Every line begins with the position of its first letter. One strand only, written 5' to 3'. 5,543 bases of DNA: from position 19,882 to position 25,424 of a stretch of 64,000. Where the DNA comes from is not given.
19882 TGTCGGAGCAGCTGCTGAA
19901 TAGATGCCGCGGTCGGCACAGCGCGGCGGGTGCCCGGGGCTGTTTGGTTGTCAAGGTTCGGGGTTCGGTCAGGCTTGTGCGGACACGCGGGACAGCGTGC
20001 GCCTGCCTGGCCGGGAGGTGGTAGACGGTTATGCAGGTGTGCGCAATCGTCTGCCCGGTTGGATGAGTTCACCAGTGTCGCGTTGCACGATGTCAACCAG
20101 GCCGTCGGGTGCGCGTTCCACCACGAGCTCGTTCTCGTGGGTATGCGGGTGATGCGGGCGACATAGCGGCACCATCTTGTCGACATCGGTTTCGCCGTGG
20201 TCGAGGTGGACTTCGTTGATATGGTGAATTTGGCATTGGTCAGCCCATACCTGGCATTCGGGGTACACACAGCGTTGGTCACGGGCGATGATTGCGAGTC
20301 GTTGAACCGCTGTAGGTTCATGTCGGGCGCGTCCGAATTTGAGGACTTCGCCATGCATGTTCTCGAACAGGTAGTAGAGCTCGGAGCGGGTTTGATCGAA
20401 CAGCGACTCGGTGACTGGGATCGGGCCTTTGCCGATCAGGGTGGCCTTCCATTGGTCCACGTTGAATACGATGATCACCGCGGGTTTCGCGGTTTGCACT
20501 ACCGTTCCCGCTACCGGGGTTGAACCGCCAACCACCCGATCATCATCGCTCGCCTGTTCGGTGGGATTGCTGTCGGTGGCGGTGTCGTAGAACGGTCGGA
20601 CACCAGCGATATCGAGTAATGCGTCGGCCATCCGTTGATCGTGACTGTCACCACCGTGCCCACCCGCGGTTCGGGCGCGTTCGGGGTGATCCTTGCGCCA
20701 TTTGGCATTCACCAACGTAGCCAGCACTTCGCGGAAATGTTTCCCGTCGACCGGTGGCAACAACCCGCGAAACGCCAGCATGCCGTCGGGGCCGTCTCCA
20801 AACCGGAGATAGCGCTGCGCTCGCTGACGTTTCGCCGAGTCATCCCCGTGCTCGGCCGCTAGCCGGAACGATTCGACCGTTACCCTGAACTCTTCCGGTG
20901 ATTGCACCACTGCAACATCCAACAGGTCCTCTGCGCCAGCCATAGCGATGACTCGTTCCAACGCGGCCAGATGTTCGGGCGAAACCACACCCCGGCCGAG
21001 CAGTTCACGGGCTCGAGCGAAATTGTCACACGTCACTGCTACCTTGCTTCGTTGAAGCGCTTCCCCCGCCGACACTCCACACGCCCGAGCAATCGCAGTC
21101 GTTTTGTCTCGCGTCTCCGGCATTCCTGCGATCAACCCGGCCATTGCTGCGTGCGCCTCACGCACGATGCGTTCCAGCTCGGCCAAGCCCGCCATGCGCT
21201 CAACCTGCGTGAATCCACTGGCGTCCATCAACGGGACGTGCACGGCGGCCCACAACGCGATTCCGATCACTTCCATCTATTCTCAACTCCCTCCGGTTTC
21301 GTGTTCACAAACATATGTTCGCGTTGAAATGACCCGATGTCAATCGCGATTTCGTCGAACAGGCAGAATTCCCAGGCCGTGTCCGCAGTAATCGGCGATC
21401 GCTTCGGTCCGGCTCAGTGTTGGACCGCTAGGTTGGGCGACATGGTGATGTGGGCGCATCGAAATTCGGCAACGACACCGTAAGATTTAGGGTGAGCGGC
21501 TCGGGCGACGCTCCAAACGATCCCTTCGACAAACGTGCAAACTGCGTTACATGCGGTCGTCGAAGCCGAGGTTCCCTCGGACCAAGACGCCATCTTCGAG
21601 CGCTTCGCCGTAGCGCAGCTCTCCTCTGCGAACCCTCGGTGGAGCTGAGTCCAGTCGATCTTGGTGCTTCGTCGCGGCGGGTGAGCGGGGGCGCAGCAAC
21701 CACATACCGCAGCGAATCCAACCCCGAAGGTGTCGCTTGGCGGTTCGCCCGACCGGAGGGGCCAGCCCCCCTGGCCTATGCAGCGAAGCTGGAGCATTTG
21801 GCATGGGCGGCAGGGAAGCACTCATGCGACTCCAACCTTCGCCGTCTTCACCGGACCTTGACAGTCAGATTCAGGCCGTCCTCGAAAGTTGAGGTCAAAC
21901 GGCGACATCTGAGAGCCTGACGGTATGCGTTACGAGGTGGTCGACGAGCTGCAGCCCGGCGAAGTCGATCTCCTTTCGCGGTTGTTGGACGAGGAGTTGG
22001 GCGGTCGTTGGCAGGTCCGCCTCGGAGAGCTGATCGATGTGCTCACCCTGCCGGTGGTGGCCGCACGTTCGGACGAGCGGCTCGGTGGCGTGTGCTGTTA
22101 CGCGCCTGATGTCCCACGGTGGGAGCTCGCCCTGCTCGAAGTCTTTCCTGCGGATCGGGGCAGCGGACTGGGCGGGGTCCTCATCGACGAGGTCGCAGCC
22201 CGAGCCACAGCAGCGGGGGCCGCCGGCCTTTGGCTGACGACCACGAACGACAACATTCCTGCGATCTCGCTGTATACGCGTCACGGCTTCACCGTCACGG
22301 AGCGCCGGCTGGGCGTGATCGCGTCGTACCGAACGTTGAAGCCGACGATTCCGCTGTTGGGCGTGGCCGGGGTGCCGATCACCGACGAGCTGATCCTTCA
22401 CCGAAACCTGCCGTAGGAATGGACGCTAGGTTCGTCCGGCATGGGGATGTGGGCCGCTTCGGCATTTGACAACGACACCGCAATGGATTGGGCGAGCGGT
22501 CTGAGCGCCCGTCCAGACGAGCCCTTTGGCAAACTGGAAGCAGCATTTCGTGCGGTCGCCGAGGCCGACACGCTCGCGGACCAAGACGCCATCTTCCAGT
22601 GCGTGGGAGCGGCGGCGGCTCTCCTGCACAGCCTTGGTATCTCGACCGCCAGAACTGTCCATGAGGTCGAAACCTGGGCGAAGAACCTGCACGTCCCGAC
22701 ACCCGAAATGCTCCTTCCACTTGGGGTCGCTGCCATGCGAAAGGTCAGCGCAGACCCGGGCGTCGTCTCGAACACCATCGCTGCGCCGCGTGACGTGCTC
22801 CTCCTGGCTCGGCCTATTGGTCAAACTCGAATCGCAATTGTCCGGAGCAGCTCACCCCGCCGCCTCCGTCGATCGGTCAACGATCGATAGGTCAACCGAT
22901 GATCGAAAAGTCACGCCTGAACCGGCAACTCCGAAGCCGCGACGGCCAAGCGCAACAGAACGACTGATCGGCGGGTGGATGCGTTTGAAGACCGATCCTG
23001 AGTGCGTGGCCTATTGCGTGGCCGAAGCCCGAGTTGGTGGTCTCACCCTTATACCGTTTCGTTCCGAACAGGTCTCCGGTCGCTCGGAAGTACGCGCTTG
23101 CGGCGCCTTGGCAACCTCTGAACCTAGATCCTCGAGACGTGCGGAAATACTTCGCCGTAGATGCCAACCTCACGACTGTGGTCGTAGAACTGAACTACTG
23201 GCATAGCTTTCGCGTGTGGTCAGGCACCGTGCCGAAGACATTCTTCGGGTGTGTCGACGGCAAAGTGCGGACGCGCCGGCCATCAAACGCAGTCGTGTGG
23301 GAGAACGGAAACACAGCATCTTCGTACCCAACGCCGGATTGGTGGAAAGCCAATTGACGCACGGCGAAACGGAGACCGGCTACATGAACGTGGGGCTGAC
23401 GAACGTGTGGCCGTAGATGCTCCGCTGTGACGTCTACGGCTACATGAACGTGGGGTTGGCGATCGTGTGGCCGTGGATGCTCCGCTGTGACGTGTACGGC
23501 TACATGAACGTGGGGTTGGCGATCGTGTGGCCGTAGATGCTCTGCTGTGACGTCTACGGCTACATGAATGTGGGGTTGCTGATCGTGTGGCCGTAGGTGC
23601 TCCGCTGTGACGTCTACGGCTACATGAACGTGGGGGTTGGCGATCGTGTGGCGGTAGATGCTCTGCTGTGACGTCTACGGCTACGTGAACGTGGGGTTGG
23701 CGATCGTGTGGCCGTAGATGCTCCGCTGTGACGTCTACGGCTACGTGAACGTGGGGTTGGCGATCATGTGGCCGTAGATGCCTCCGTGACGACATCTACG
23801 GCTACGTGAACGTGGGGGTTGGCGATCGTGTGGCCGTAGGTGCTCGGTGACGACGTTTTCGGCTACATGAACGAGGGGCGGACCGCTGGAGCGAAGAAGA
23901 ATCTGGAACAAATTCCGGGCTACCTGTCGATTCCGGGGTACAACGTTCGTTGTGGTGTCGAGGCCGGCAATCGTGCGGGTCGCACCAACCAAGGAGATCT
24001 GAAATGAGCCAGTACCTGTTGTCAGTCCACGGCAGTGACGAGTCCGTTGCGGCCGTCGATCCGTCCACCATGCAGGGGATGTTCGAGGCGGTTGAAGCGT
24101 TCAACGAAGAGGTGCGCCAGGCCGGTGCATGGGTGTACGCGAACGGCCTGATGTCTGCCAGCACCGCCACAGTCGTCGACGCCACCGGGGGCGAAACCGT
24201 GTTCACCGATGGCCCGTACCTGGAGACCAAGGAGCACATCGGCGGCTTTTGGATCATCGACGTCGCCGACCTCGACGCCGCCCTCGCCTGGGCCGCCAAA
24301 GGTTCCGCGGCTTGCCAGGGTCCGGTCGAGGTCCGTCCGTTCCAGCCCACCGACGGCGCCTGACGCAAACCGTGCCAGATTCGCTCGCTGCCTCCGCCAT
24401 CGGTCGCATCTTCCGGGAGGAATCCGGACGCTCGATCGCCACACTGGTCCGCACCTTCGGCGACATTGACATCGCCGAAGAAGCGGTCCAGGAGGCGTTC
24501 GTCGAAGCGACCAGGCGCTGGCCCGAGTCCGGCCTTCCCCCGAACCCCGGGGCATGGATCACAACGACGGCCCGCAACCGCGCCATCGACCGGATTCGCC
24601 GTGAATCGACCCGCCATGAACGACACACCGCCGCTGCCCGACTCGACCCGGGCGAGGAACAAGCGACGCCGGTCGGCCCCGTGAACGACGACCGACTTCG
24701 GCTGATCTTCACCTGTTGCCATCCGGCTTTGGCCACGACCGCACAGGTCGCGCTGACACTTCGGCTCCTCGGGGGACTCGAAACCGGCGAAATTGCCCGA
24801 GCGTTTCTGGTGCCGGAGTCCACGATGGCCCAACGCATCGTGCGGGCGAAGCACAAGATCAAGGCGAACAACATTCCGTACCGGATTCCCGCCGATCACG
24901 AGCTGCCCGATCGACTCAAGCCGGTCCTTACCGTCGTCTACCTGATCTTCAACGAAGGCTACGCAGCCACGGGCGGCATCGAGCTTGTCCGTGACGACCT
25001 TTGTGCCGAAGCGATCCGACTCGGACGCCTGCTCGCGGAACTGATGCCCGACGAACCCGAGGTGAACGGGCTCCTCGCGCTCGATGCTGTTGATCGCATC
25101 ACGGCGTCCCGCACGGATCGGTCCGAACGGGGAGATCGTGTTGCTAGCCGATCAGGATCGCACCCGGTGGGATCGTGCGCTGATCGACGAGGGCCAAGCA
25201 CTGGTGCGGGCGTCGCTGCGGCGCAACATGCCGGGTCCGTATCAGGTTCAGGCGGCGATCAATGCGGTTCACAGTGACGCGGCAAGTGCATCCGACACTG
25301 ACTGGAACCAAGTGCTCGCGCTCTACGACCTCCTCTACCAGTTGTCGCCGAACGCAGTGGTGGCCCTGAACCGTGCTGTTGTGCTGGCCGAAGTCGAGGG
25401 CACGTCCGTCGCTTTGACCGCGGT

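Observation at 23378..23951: An 8.4-copy 60-bp hairpin minisatellite sits immediately upstream of the DGPF/ECF42-like sigma operon, with promoter-like spacing in each unit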

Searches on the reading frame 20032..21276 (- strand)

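Call 9: search_protein_families(library=pfam, proteins=[window:20032-21276:-], max_evalue=0.01)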
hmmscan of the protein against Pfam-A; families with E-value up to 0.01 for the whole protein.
window:20032-21276:- (415 aa): 1 family
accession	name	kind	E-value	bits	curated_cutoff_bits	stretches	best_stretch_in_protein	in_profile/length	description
PF02720.22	DUF222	-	4.7e-08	33.2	24.4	1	33-333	6-306/306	Domain of unknown function (DUF222)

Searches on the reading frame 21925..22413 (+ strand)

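Call 9: search_protein_families(library=pfam, proteins=[window:21925-22413:+], max_evalue=0.01)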
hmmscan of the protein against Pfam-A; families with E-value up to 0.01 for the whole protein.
window:21925-22413:+ (163 aa): 4 families
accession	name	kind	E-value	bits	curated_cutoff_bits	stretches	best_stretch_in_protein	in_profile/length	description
PF00583.31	Acetyltransf_1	-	1.8e-12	48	20.7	1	43-122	35-116/116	Acetyltransferase (GNAT) family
PF13508.13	Acetyltransf_7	-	3.1e-08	34.3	27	1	45-123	7-83/84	Acetyltransferase (GNAT) domain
PF08445.16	FR47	-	2.8e-06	27.7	22.1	1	67-127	23-82/86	FR47-like protein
PF13673.13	Acetyltransf_10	-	0.0007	20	23.6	1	43-127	32-112/128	Acetyltransferase (GNAT) domain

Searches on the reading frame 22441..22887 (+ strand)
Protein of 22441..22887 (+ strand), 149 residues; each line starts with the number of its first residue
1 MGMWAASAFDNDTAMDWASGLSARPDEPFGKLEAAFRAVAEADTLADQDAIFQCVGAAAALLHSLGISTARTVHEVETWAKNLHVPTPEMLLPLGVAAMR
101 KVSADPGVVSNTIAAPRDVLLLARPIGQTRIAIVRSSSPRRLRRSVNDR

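Call 9: search_protein_families(library=pfam, proteins=[window:22441-22887:+], max_evalue=0.01)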
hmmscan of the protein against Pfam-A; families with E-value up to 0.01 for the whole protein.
window:22441-22887:+ (149 aa): 2 families
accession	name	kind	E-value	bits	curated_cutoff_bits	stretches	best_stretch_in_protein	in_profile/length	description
PF14078.11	DUF4259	-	5.4e-10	40.7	22.8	1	2-106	1-114/133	Domain of unknown function (DUF4259)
PF13629.12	T2SS-T3SS_pil_N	-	0.00053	20.1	23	1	96-139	19-62/72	Pilus formation protein N terminal region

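Call 38: find_encoding_contigs(protein=window:22441-22887:+, flank=4000, max_places=10)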
Protein window:22441-22887:+ (149 aa): no gene with exactly this product is on record in the collection.

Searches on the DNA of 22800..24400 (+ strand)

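Call 11: search_rna_families(source=window, start=22800, end=24400, threshold=evalue, max_evalue=10)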
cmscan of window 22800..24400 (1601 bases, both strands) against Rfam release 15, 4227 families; matches with E-value up to 10: 8.
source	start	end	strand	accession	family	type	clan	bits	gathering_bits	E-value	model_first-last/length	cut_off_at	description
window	23708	23805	+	RF04214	MIR7526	Gene; miRNA;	-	30.2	110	0.00096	1-113/113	no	MIR7526 microRNA precursor family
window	23527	23623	+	RF04214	MIR7526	Gene; miRNA;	-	22.1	110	0.16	1-113/113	no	MIR7526 microRNA precursor family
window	23761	23812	-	RF04248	MIR7486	Gene; miRNA;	-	18.7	67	4.5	16-71/87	no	MIR7486 microRNA precursor family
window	23761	23812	+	RF04248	MIR7486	Gene; miRNA;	-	18.3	67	5.7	16-71/87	no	MIR7486 microRNA precursor family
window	23733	23785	+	RF03704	MIR4380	Gene; miRNA;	-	18.2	83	2.3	1-82/82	no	MIR4380 microRNA precursor family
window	23521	23569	+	RF04242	mir-5595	Gene; miRNA;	-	17.5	100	4.6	1-72/72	no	mir-5595 microRNA precursor family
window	23552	23604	+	RF03704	MIR4380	Gene; miRNA;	-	15.9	83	9.1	1-82/82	no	MIR4380 microRNA precursor family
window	23673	23725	+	RF03704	MIR4380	Gene; miRNA;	-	15.8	83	9.8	1-82/82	no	MIR4380 microRNA precursor family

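Call 82: search_dna_similar(query=window:23360-23900:+, collection=plasmids, mode=distant, max_evalue=0.01, max_rows=10)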
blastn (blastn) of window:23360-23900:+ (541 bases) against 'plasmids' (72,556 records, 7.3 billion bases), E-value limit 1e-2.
No match.

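Call 83: search_dna_similar(query=window:23360-23900:+, collection=phages, mode=distant, max_evalue=0.01, max_rows=10)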
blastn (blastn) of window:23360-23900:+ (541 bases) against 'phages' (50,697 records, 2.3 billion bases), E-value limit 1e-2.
No match.

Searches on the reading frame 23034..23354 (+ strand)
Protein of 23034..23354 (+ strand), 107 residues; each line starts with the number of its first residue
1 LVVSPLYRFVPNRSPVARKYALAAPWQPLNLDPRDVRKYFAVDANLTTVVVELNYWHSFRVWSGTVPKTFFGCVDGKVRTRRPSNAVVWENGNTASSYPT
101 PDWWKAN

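Call 9: search_protein_families(library=pfam, proteins=[window:23034-23354:+], max_evalue=0.01)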
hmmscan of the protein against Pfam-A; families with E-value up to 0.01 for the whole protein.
window:23034-23354:+ (107 aa): 0 families

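Call 39: find_encoding_contigs(protein=window:23034-23354:+, flank=4000, max_places=10)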
Protein window:23034-23354:+ (107 aa): no gene with exactly this product is on record in the collection.

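Call 51: search_protein_representatives(protein=window:23034-23354:+)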
Query: 107 residues. Proteins with E-value up to 0.001 (for the whole library): 2; up to 1e-10: 0; up to 1e-30: 0. The best 2 are listed.
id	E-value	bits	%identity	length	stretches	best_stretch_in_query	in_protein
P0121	2.5e-08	50.3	36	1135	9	65-86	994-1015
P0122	8.4e-05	38.9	35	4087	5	13-73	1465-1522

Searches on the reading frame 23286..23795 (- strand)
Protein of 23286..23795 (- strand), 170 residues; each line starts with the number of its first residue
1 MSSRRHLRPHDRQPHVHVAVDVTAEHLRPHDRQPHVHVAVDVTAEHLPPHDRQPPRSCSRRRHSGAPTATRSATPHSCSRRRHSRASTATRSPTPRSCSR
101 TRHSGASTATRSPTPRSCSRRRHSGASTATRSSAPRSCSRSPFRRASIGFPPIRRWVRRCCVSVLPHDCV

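Call 59: find_homologous_proteins(query=window:23286-23795:-, max_evalue=0.001)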
Query window:23286-23795:-: 141 candidates shared short words with the query, none scored E <= 0.001.

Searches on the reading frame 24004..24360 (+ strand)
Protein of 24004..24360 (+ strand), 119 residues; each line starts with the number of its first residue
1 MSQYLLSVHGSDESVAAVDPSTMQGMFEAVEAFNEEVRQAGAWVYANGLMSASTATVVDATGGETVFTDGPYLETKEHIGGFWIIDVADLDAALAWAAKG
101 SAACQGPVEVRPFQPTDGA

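Call 9: search_protein_families(library=pfam, proteins=[window:24004-24360:+], max_evalue=0.01)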
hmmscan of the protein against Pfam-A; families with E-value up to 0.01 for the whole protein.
window:24004-24360:+ (119 aa): 1 family
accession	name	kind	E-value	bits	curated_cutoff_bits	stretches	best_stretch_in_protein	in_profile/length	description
PF03795.20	YCII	-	7.1e-15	55.7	24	1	21-112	15-90/95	YCII-related domain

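Call 10: find_encoding_contigs(protein=window:24004-24360:+, flank=5000, max_places=10)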
Protein window:24004-24360:+ (119 aa): 1 contig read that carries it; 1 place shown.
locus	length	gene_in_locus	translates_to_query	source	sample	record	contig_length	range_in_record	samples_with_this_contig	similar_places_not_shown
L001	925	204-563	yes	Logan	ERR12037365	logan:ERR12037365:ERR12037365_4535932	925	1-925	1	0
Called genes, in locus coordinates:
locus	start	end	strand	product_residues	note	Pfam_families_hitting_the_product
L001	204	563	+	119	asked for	PF03795:YCII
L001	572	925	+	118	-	?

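Call 32: find_related_loci(query=window:24004-24360:+, collection=metagenome_contigs, flank=3000)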
Query window:24004-24360:+ (119 aa) in metagenome_contigs; peptide patterns used: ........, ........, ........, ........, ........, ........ (x = any residue, [..] = any of these).
600 stretches matched a pattern (row limit reached: there are more); 439 encode a relative of the query (tblastn E <= 1e-3); the best 80 are kept; 80 distinct loci.
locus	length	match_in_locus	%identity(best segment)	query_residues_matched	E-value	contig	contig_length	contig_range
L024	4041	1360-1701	73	1-114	1e-53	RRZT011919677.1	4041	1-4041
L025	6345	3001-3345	69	1-115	3e-52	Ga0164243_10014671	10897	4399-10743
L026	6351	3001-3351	69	1-118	4e-50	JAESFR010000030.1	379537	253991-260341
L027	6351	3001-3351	67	1-118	5e-48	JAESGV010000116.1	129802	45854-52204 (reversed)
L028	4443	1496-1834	68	1-115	7e-48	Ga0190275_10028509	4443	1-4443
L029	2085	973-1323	66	1-119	6e-48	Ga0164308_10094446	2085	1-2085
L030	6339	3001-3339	65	1-114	1e-45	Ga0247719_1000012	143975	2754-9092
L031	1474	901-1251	67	1-114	3e-46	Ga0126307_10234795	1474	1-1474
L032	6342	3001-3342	70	1-114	7e-44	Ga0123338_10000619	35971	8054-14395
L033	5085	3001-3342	60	1-114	3e-43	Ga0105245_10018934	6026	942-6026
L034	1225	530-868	60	1-114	3e-44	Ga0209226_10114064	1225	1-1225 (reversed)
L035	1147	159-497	62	1-114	1e-44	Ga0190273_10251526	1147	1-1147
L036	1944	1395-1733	62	1-114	8e-43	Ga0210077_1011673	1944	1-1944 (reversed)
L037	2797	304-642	61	1-114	3e-42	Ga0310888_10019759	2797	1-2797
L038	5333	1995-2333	60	1-114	1e-41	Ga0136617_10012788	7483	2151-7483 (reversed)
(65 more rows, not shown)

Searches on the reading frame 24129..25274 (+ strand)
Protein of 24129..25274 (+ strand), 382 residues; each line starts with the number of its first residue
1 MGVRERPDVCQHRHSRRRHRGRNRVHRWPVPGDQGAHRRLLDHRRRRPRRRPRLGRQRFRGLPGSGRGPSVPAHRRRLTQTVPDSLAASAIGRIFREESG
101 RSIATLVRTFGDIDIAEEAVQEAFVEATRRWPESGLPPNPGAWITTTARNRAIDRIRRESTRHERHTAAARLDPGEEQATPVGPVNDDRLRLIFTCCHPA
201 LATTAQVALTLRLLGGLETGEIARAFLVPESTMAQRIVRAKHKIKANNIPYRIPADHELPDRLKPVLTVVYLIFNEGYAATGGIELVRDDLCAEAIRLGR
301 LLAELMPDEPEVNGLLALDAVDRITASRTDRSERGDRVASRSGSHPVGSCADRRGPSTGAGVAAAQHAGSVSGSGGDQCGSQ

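Call 9: search_protein_families(library=pfam, proteins=[window:24129-25274:+], max_evalue=0.01)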
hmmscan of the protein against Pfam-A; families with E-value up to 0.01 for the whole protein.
window:24129-25274:+ (382 aa): 3 families
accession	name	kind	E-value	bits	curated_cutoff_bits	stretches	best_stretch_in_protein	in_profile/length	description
PF20239.3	DUF6596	-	5.4e-19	68.8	27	1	262-319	1-58/102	Family of unknown function (DUF6596)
PF04542.20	Sigma70_r2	-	8.6e-10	38.7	24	1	104-160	11-69/71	Sigma-70 region 2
PF08281.18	Sigma70_r4_2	-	8.4e-08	32.2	25.7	1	193-243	3-53/54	Sigma-70, region 4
